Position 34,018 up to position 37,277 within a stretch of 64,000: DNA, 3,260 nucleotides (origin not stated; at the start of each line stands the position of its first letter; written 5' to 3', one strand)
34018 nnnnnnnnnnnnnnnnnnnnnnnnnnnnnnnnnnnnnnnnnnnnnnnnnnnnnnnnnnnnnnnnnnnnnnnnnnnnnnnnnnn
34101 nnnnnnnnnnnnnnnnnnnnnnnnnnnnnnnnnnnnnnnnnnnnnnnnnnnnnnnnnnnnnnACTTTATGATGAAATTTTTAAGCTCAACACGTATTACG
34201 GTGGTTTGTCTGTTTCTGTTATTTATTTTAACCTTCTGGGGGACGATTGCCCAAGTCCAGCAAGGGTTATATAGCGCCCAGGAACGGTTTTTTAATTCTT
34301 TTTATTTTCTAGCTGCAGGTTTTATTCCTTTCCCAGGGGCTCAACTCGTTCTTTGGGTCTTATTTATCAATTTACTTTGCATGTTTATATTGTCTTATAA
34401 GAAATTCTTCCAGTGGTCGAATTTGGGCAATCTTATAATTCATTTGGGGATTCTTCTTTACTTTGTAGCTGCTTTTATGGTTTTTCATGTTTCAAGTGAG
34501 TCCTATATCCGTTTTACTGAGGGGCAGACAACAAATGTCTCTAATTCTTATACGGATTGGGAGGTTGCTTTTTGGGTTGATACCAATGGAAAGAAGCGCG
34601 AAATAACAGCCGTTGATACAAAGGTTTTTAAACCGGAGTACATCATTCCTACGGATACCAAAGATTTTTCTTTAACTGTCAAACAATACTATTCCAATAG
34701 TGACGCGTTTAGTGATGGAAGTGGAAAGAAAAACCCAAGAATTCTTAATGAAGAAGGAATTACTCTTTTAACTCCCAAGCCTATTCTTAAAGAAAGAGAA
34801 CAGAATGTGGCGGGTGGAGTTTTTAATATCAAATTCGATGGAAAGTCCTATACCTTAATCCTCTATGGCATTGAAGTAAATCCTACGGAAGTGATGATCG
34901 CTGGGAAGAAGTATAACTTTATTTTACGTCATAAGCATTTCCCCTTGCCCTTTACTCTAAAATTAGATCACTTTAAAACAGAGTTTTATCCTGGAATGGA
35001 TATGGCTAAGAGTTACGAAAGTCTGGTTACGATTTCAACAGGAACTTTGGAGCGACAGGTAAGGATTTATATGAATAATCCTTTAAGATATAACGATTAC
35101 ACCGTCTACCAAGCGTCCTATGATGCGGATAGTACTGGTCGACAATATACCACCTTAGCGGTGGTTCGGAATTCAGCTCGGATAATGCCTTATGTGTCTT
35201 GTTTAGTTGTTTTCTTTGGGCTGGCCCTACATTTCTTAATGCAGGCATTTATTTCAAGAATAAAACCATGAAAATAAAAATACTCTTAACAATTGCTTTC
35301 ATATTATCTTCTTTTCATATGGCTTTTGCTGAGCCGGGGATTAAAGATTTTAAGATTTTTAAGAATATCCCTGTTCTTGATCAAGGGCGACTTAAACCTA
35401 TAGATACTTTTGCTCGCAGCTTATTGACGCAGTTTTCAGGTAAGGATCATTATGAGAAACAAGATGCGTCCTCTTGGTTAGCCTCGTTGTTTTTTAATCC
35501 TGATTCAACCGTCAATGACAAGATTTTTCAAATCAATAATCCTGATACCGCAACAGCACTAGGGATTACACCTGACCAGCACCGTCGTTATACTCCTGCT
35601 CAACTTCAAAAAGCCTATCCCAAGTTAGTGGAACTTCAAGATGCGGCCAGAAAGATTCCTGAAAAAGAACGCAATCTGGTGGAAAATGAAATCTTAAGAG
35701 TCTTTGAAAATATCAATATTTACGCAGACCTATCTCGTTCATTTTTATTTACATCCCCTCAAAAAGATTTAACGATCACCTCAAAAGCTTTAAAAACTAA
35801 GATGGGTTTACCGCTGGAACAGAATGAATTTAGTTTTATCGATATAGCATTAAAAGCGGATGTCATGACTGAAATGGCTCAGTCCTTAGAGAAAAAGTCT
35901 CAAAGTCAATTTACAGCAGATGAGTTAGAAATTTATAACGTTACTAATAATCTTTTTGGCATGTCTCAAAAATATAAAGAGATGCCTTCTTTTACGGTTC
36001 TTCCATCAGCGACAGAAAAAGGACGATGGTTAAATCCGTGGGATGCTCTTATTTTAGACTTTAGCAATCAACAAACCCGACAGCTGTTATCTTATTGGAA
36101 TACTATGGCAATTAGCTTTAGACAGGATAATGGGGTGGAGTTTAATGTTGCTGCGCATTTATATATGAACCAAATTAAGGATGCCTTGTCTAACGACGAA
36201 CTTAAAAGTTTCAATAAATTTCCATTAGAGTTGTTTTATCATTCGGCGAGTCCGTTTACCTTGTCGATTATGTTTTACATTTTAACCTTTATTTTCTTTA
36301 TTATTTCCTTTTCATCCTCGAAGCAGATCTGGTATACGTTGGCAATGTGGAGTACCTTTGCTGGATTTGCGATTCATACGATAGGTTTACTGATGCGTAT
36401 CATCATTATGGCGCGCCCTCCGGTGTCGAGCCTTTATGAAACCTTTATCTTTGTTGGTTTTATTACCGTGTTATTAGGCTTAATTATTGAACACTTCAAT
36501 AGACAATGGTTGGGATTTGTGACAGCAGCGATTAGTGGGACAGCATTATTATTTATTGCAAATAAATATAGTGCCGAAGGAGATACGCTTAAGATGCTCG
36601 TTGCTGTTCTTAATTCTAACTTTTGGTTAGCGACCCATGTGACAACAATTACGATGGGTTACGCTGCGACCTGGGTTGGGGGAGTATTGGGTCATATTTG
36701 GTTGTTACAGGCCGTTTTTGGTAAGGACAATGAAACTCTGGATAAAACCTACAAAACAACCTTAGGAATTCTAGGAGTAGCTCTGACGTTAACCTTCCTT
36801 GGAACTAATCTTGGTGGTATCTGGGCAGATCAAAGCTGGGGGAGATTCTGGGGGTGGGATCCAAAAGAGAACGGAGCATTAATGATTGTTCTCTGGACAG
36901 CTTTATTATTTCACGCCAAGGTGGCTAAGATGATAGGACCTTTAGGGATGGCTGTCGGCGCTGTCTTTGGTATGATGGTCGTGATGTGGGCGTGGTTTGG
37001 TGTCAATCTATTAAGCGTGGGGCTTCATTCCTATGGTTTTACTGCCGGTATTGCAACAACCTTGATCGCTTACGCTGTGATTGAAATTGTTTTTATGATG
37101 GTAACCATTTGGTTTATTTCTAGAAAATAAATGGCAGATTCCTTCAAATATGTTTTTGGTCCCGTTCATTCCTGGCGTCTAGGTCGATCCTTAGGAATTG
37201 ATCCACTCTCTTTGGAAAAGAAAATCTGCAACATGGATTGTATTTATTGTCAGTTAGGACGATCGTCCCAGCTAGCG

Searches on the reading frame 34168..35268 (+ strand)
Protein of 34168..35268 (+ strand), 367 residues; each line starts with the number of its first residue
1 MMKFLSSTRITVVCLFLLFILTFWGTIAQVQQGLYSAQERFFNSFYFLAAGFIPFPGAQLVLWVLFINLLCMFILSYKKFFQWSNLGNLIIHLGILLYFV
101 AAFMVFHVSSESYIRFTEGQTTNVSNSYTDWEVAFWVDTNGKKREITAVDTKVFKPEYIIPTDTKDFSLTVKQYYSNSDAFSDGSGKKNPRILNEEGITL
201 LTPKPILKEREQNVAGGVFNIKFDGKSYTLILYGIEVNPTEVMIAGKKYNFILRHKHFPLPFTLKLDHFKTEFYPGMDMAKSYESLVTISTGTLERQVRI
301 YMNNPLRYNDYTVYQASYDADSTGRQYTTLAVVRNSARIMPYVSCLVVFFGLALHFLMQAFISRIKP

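Call 23: search_protein_families(library=pfam, proteins=[window:34168-35268:+], max_evalue=0.001)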
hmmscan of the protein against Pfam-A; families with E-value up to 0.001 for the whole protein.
window:34168-35268:+ (367 aa): 1 family
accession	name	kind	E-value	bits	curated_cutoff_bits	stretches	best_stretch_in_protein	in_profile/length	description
PF05140.19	ResB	-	3.4e-19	69.4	24.6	1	258-320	203-267/486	ResB-like family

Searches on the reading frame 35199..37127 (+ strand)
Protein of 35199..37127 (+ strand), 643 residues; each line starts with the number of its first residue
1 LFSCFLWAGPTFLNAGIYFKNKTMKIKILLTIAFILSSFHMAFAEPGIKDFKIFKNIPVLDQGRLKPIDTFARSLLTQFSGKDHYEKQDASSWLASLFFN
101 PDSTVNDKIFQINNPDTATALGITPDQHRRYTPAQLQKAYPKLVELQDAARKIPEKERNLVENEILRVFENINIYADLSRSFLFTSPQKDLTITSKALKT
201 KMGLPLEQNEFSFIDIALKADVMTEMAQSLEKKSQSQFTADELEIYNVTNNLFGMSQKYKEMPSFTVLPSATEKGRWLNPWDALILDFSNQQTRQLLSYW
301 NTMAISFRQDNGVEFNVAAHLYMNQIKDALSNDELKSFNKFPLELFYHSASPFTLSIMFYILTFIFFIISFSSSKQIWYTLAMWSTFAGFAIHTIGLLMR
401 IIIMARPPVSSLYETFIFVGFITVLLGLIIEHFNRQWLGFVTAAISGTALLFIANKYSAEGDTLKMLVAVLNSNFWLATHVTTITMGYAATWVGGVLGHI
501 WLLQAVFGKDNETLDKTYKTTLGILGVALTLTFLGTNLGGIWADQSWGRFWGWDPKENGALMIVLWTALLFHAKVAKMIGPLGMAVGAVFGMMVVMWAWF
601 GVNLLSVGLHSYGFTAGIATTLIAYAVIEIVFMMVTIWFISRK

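Call 23: search_protein_families(library=pfam, proteins=[window:35199-37127:+], max_evalue=0.001)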
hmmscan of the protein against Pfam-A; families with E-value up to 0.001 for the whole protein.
window:35199-37127:+ (643 aa): 1 family
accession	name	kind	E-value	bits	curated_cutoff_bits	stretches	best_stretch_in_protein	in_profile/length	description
PF01578.25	Cytochrom_C_asm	-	1.5e-20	74.2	29.9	1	410-610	2-212/212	Cytochrome C assembly protein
